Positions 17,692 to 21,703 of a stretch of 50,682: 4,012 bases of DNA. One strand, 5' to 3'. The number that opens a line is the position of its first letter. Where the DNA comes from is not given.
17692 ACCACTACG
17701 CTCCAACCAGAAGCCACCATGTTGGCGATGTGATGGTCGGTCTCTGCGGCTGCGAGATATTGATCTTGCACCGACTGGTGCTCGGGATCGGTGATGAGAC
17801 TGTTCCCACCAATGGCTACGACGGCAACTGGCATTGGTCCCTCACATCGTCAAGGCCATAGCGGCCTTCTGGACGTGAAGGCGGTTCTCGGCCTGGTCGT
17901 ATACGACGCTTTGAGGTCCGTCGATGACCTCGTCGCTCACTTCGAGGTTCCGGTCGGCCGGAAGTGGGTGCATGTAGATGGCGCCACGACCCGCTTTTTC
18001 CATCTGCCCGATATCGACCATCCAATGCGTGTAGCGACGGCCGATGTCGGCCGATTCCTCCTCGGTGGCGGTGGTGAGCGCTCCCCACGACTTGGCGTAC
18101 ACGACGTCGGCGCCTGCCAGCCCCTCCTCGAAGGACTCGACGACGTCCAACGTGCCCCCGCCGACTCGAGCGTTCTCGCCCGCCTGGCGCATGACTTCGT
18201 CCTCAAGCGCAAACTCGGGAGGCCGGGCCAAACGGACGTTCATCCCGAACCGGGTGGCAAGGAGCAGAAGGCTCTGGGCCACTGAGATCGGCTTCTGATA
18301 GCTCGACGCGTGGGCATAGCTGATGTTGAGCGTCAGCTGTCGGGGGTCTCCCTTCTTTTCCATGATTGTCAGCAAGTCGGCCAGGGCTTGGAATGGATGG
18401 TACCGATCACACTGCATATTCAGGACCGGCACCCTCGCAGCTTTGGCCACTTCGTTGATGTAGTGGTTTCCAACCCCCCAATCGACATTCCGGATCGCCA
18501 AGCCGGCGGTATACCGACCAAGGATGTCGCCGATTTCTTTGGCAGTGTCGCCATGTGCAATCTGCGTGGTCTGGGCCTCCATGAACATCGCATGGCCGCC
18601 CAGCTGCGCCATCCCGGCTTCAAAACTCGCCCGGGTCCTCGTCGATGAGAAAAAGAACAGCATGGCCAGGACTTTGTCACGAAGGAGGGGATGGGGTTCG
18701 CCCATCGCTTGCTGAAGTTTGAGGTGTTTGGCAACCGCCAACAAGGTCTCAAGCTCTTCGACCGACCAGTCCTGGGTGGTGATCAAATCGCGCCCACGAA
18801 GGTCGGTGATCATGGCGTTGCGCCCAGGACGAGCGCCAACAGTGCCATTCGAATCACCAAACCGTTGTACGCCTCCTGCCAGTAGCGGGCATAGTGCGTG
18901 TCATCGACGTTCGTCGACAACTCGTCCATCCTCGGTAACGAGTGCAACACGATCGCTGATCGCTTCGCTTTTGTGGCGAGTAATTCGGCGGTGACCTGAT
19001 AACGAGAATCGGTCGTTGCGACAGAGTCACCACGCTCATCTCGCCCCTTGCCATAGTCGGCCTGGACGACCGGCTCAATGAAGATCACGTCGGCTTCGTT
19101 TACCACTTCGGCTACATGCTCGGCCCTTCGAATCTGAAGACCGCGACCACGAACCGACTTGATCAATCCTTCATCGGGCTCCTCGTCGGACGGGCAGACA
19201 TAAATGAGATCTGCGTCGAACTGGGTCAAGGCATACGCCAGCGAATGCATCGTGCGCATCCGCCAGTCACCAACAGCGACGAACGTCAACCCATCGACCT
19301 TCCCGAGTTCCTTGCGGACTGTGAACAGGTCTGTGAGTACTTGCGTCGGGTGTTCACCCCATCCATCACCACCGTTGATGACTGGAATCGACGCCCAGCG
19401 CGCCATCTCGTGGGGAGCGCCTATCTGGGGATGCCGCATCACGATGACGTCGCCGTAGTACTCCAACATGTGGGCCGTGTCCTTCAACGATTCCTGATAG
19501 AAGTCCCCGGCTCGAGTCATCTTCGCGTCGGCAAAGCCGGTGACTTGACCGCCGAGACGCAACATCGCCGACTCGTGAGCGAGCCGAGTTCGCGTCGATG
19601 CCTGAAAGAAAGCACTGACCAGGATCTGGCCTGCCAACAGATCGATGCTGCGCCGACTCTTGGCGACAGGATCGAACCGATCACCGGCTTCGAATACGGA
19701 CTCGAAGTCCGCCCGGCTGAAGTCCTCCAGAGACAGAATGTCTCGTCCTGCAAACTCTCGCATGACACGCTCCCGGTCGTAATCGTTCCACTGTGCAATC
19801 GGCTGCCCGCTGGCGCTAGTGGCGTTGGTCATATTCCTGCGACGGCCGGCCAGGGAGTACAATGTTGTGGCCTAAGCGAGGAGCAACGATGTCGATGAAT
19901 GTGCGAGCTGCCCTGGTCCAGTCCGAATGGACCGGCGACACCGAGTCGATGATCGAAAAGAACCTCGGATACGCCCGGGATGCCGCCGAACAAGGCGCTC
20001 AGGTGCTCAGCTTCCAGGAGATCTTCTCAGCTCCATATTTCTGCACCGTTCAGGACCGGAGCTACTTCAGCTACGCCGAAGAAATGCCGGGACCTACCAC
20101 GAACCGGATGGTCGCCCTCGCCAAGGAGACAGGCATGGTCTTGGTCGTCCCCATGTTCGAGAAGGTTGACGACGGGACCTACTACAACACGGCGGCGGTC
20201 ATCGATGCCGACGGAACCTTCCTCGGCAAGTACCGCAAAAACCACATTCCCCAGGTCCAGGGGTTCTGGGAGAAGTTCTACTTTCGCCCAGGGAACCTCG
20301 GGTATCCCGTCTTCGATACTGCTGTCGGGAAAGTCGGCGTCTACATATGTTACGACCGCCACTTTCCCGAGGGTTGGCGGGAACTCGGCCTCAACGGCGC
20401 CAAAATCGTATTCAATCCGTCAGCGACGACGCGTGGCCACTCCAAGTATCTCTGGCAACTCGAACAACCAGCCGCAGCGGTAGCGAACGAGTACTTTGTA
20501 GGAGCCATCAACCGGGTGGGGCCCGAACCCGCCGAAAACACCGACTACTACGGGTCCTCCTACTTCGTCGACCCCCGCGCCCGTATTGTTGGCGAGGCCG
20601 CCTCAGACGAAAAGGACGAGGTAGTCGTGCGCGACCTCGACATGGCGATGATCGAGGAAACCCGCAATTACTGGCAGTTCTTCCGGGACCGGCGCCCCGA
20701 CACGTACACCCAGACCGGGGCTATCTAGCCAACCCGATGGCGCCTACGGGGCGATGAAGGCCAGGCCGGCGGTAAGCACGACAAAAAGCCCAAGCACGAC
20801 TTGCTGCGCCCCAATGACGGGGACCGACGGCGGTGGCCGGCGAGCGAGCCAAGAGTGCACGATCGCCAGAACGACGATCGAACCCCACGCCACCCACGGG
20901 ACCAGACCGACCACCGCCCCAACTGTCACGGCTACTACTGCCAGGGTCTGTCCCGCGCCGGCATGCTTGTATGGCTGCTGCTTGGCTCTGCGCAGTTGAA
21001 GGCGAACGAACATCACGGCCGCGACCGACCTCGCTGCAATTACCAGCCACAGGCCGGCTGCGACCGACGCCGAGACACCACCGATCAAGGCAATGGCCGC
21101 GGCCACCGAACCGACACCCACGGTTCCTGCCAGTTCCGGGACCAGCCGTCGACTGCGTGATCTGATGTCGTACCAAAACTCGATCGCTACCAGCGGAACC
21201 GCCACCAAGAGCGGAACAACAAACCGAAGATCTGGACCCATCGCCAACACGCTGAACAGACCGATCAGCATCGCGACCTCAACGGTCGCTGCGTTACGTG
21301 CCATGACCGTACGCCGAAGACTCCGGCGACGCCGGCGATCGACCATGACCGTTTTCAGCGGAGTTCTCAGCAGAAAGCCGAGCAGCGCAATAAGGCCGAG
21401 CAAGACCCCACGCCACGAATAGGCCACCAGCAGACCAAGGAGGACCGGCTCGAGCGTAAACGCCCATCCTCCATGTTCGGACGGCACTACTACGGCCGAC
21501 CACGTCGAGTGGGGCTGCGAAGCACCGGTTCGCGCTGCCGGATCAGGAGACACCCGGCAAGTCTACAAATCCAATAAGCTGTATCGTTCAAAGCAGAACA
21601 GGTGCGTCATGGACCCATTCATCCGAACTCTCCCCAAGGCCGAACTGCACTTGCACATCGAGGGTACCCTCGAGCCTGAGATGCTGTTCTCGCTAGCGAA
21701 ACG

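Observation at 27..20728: Actinobacterial-type version of the ygeW-ygfK-ssnA-xdhD purine/urate degradation cluster, with an embedded importer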

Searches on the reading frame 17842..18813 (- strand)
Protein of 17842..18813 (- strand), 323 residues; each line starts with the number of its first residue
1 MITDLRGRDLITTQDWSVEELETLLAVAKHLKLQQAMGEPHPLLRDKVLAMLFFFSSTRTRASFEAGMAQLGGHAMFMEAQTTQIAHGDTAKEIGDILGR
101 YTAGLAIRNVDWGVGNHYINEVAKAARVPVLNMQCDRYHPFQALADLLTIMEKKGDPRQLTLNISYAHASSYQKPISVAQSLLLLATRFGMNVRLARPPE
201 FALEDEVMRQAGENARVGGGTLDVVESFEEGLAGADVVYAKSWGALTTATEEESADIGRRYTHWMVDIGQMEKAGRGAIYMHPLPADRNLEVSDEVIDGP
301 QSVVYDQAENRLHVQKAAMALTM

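Call 4: search_protein_families(library=pfam, proteins=[window:17842-18813:-])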
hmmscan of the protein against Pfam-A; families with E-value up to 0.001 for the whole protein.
window:17842-18813:- (323 aa): 2 families
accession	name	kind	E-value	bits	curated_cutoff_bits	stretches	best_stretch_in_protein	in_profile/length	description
PF02729.26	OTCace_N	-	6.8e-40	137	29.9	1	8-152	1-148/148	Aspartate/ornithine carbamoyltransferase, carbamoyl-P binding domain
PF00185.30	OTCace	-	5.1e-37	127.8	29.4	1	177-321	14-156/157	Aspartate/ornithine carbamoyltransferase, Asp/Orn binding domain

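Call 6: search_protein_families(library=ncbifam, proteins=[window:17842-18813:-], max_evalue=0.00001)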
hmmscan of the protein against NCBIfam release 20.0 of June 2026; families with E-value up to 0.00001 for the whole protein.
window:17842-18813:- (323 aa): 16 families
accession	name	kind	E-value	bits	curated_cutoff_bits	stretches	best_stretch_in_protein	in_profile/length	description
NF001986.0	PRK00779.1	subfamily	1.6e-77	260.7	306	1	6-322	4-303/307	ornithine carbamoyltransferase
TIGR00658.1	orni_carb_tr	equivalog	3.3e-72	243.2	280.85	1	8-323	1-303/304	ornithine carbamoyltransferase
NF003384.0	PRK04523.1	equivalog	4.7e-71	239.6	288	1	8-321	4-331/336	N-acetylornithine carbamoyltransferase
TIGR04384.1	putr_carbamoyl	exception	3.6e-66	223.5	500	1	9-320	1-304/330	putrescine carbamoyltransferase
NF011380.0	PRK14805.1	equivalog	9.7e-55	185.7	421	1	9-320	3-297/302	ornithine carbamoyltransferase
NF003286.0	PRK04284.1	subfamily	2e-48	165.2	515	1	3-322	2-329/332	ornithine carbamoyltransferase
NF005538.0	PRK07200.1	equivalog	1.3e-43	149.5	453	1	4-247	18-276/396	knotted carbamoyltransferase YgeW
TIGR03316.1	ygeW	equivalog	4e-41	141.2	500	1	4-316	15-366/391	knotted carbamoyltransferase YgeW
NF002032.1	PRK00856.1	equivalog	2.8e-40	138.4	263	1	8-322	1-296/297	aspartate carbamoyltransferase catalytic subunit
TIGR00670.1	asp_carb_tr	equivalog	4.7e-40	137.6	236.95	1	8-321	1-301/304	aspartate carbamoyltransferase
NF002470.0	PRK01713.1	equivalog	1.1e-38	133.6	545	1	3-291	3-282/334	ornithine carbamoyltransferase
NF009213.0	PRK12562.1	subfamily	1.3e-35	123.4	559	1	8-322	7-331/334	ornithine carbamoyltransferase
NF011379.0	PRK14804.1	equivalog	3.4e-33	115.1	373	1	8-319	7-305/311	ornithine carbamoyltransferase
NF008853.0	PRK11891.1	equivalog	1.1e-25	90.1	560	1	9-320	90-395/430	aspartate carbamoyltransferase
NF006046.0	PRK08192.1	equivalog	3.4e-25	89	512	1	4-323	3-317/339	aspartate carbamoyltransferase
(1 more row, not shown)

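Call 53: search_solved_structures(query=window:17842-18813:-, max_evalue=1e-20)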
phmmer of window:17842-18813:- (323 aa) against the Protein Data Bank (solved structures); distinct sequences matched with E-value up to 1e-20: 49.
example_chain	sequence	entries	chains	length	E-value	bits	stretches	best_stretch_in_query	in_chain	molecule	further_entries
1pvv_A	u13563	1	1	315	1.4e-64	221.7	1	1-323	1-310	Ornithine carbamoyltransferase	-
1a1s_A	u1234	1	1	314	4.1e-64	220.2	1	3-323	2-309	ORNITHINE CARBAMOYLTRANSFERASE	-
3l02_A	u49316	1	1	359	3.4e-52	181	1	9-321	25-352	N-acetylornithine carbamoyltransferase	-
3m5c_A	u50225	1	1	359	4.1e-52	180.8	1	9-321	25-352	N-acetylornithine carbamoyltransferase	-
3l05_A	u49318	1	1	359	8.3e-52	179.8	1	9-321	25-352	N-acetylornithine carbamoyltransferase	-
3l06_A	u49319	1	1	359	1.1e-51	179.3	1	9-321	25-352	N-acetylornithine carbamoyltransferase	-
3kzc_A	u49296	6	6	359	1.5e-51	179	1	9-321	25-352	N-acetylornithine carbamoyltransferase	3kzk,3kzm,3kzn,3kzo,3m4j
3l04_A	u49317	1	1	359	1.5e-51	178.9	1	9-321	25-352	N-acetylornithine carbamoyltransferase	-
3m5d_A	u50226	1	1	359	2e-51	178.5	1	9-321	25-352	N-acetylornithine carbamoyltransferase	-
4ep1_A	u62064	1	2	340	2.3e-51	178.3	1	4-319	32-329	Ornithine carbamoyltransferase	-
3m4n_A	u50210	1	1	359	2.8e-51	178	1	9-321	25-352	N-acetylornithine carbamoyltransferase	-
4nf2_A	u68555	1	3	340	3.2e-51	177.8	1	4-319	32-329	Ornithine carbamoyltransferase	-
4f2g_A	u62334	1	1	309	2.6e-47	165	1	10-320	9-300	Ornithine carbamoyltransferase 1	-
3gd5_A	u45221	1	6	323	1.7e-46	162.3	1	9-322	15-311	Ornithine carbamoyltransferase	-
7nnf_A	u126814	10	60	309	1e-45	159.8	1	13-319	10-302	Ornithine carbamoyltransferase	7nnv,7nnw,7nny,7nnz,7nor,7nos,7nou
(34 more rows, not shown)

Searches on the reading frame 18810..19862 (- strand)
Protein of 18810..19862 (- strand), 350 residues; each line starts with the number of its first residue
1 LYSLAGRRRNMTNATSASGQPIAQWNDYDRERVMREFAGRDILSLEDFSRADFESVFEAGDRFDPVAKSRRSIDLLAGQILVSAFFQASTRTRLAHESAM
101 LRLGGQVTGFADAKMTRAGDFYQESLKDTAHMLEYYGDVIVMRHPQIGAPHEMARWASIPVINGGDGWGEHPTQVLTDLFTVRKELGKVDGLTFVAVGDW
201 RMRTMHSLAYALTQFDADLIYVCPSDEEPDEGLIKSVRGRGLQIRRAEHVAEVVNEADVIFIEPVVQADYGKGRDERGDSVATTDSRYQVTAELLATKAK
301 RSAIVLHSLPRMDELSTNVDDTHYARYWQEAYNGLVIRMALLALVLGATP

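Call 4: search_protein_families(library=pfam, proteins=[window:18810-19862:-])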
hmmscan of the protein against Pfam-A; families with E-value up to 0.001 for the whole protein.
window:18810-19862:- (350 aa): 2 families
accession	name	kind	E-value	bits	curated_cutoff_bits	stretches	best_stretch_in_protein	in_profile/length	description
PF02729.26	OTCace_N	-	4.3e-42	144.1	29.9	1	40-183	1-147/148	Aspartate/ornithine carbamoyltransferase, carbamoyl-P binding domain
PF00185.30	OTCace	-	1.5e-27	97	29.4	1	190-344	1-156/157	Aspartate/ornithine carbamoyltransferase, Asp/Orn binding domain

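Call 6: search_protein_families(library=ncbifam, proteins=[window:18810-19862:-], max_evalue=0.00001)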
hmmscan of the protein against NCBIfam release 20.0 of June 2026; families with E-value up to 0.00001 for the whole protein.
window:18810-19862:- (350 aa): 17 families
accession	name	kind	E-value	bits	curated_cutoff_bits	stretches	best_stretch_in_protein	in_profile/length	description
TIGR00670.1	asp_carb_tr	equivalog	1.5e-72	244.3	236.95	1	40-346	1-303/304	aspartate carbamoyltransferase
NF002032.1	PRK00856.1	equivalog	1.8e-64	217.8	263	1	40-345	1-296/297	aspartate carbamoyltransferase catalytic subunit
NF006046.0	PRK08192.1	equivalog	2.1e-57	194.9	512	1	34-348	1-319/339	aspartate carbamoyltransferase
NF008853.0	PRK11891.1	equivalog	1.2e-55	188.9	560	1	39-348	87-400/430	aspartate carbamoyltransferase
NF001986.0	PRK00779.1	subfamily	2.7e-47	161.4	306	1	38-347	4-305/307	ornithine carbamoyltransferase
TIGR00658.1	orni_carb_tr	equivalog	2.7e-44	151.6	280.85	1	40-346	1-303/304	ornithine carbamoyltransferase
TIGR04384.1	putr_carbamoyl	exception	1e-33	116.8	500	1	42-345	2-306/330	putrescine carbamoyltransferase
NF003286.0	PRK04284.1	subfamily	1.5e-28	99.9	515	1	36-327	3-292/332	ornithine carbamoyltransferase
NF011380.0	PRK14805.1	equivalog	1.4e-25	90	421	1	41-347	3-301/302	ornithine carbamoyltransferase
NF009213.0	PRK12562.1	subfamily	5.6e-24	85.1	559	1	34-319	1-285/334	ornithine carbamoyltransferase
NF010387.0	PRK13814.1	equivalog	3.7e-21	75.3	660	1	69-346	35-303/310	aspartate carbamoyltransferase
NF002470.0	PRK01713.1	equivalog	1.3e-19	70.8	545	1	72-335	40-300/334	ornithine carbamoyltransferase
NF003384.0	PRK04523.1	equivalog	6e-14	51.8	288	1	40-346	4-333/336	N-acetylornithine carbamoyltransferase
NF009916.0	PRK13376.1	equivalog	4.7e-12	45.2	800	1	34-348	2-335/525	bifunctional aspartate carbamoyltransferase catalytic subunit/aspartate carbamoyltransferase regulatory subunit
NF005538.0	PRK07200.1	equivalog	3.4e-09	36.2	453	1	38-158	20-138/396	knotted carbamoyltransferase YgeW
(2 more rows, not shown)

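Call 54: search_solved_structures(query=window:18810-19862:-, max_evalue=1e-20)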
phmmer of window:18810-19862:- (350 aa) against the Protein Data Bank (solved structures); distinct sequences matched with E-value up to 1e-20: 49.
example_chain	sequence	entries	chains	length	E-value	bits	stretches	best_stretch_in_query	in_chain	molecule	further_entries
1ml4_A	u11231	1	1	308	3.3e-70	240.1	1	36-348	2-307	Aspartate Transcarbamoylase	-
5g1n_A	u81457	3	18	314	1.5e-61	211.6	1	34-347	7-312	CAD PROTEIN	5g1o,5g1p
6yw9_A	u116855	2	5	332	2.3e-58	201.1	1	39-346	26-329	PYRB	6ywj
6ypo_A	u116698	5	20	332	4.1e-58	200.3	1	39-346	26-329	PYRB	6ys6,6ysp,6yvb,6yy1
2rgw_A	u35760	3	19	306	2.4e-55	191.2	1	41-344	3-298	Aspartate carbamoyltransferase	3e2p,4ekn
3lxm_A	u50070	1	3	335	2.7e-54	187.7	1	21-348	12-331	Aspartate carbamoyltransferase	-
2be7_A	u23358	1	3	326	2.7e-54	187.7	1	39-349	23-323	Aspartate Carbamoyltransferase Catalytic Chain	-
1d09_A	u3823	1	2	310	1e-53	185.8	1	40-347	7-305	ASPARTATE CARBAMOYLTRANSFERASE CATALYTIC CHAIN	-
1sku_A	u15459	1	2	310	1.5e-53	185.3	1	40-347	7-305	Aspartate carbamoyltransferase catalytic chain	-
3mpu_A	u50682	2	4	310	1.8e-53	185.1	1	40-347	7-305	Aspartate carbamoyltransferase catalytic chain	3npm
9atc_A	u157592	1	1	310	2.1e-53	184.8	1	40-347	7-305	ASPARTATE TRANSCARBAMOYLASE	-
6kj7_A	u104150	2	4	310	2.1e-53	184.8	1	40-347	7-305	Aspartate carbamoyltransferase catalytic subunit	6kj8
1ekx_A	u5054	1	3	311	2.4e-53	184.6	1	40-347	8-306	ASPARTATE TRANSCARBAMOYLASE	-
1q95_A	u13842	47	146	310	2.5e-53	184.6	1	40-347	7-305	Aspartate carbamoyltransferase catalytic chain | PROTEIN (ASPARTATE CARBAMOYLTRANSFERASE) | Aspartate carbamoyltransferase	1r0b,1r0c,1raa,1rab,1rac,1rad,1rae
1at1_A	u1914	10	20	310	3.7e-53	184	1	40-347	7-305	ASPARTATE CARBAMOYLTRANSFERASE, CATALYTIC CHAIN | ASPARTATE TRANSCARBAMOYLASE | ASPARTATE CARBAMOYLTRANSFERASE (R STATE), CATALYTIC CHAIN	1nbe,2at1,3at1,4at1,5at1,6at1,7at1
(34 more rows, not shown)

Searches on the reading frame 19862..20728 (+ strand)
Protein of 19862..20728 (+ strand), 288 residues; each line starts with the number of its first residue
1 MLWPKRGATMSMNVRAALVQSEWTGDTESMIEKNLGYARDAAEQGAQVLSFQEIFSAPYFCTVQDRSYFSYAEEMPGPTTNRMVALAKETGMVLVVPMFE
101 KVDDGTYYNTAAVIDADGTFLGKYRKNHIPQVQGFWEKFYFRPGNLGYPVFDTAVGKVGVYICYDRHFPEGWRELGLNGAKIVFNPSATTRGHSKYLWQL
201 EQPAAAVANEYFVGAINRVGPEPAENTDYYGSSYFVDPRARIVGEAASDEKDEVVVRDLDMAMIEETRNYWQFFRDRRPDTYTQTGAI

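Call 4: search_protein_families(library=pfam, proteins=[window:19862-20728:+])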
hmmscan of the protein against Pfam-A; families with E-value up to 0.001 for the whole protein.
window:19862-20728:+ (288 aa): 1 family
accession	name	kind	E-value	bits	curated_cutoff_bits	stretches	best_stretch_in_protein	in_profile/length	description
PF00795.27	CN_hydrolase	-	1e-66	225.3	23.2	1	15-268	1-255/256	Carbon-nitrogen hydrolase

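Call 6: search_protein_families(library=ncbifam, proteins=[window:19862-20728:+], max_evalue=0.00001)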
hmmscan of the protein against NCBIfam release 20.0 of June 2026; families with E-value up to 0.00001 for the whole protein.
window:19862-20728:+ (288 aa): 11 families
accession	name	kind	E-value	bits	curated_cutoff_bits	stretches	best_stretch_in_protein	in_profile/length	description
TIGR03381.1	agmatine_aguB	equivalog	5.9e-74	248.9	410.25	1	15-284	2-278/279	N-carbamoylputrescine amidase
NF040852.1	nitrile_Arch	equivalog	4e-39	134.3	500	1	32-283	20-261/262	nitrilase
NF033621.1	de_GSH_amidase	exception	4.4e-20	72.1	355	1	26-278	12-254/260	deaminated glutathione amidase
NF009803.0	PRK13287.1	equivalog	4.9e-17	61.7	406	1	74-272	79-270/333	formamidase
NF010588.0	PRK13981.1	equivalog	2.5e-16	59.2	479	1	11-256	2-242/546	NAD+ synthase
NF043013.1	DeGluthAmidYersProt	equivalog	5.6e-15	55.2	500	1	66-268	51-259/278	deaminated glutathione amidase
TIGR04048.1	nitrile_sll0784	equivalog_domain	5.3e-14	51.9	502.6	1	14-169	3-165/301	Nit6803 family nitrilase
NF009802.0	PRK13286.1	equivalog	2.6e-12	46.4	427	1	65-272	69-271/345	aliphatic amidase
TIGR00546.1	lnt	equivalog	2e-09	37.2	132.9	1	73-189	220-350/395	apolipoprotein N-acyltransferase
NF007757.0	PRK10438.1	equivalog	6e-08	32.2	249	1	109-277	91-250/256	amidohydrolase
NF002730.0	PRK02628.1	equivalog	4.4e-07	28.5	473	0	17-144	17-140/677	NAD(+) synthase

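Call 52: search_solved_structures(query=window:19862-20728:+, max_evalue=0.00001)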
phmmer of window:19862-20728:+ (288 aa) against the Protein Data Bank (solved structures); distinct sequences matched with E-value up to 0.00001: 56.
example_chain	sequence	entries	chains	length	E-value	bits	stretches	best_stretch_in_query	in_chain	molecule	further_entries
2vhh_A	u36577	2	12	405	5.9e-54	186.4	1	38-284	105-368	CG3027-PA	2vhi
5h8i_A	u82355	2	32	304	1.7e-52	181.6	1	19-283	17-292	N-carbamoylputrescine amidohydrolase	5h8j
5h8k_A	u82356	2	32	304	4.3e-51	177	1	19-283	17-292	N-carbamoylputrescine amidohydrolase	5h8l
8pt4_A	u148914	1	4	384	1.6e-48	168.6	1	40-283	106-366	Beta-ureidopropionase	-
6ftq_A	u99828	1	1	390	2.2e-48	168.2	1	40-283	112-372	Beta-ureidopropionase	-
6mg6_A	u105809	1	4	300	7.3e-43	150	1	15-283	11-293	Carbon-nitrogen hydrolase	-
3ivz_A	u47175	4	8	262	1.2e-35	126.3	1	38-282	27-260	Nitrilase | Beta ureidopropionase (Beta-alanine synthase)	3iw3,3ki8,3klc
1j31_A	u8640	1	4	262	4.1e-33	118.1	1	38-282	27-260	Hypothetical protein PH0642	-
2w1v_A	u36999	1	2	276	2.7e-32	115.3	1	14-284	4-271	NITRILASE HOMOLOG 2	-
7ovg_A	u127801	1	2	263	7.6e-32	113.9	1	38-282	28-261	CN hydrolase domain-containing protein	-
6ypa_A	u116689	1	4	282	9.1e-32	113.6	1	37-282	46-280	CN hydrolase domain-containing protein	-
1erz_A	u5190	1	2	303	2.9e-29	105.4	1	28-282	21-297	N-CARBAMYL-D-AMINO ACID AMIDOHYDROLASE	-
1fo6_A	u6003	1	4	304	3e-28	102.1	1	28-282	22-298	N-CARBAMoYL-D-AMINO-ACID AMIDOHYDROLASE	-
2ggk_A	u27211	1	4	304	3.3e-28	102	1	28-282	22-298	N-carbamoyl-D-amino acid amidohydrolase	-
8hpc_A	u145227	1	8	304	5.2e-28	101.3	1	28-282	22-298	N-carbamoyl-D-amino acid hydrolase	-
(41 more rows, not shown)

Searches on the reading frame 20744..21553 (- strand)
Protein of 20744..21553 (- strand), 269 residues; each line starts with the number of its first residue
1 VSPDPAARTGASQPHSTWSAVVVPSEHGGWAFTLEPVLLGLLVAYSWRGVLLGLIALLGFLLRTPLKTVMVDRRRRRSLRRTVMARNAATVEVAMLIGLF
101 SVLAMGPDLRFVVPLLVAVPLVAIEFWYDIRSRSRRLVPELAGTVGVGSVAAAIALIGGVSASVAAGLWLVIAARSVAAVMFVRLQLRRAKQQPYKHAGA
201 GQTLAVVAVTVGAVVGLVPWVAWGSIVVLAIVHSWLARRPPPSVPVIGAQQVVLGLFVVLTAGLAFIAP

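Call 4: search_protein_families(library=pfam, proteins=[window:20744-21553:-])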
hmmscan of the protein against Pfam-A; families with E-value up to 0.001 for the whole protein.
window:20744-21553:- (269 aa): 1 family
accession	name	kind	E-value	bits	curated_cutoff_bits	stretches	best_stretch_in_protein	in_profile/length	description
PF14256.11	YwiC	-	1.5e-22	80.7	25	1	23-154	1-125/126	YwiC-like protein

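Call 6: search_protein_families(library=ncbifam, proteins=[window:20744-21553:-], max_evalue=0.00001)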
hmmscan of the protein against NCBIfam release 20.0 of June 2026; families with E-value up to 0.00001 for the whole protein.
window:20744-21553:- (269 aa): 0 families

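Call 10: search_protein_families(library=ncbifam, proteins=[window:20744-21553:-], max_evalue=0.001)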
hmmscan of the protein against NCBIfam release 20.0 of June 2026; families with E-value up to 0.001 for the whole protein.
window:20744-21553:- (269 aa): 0 families
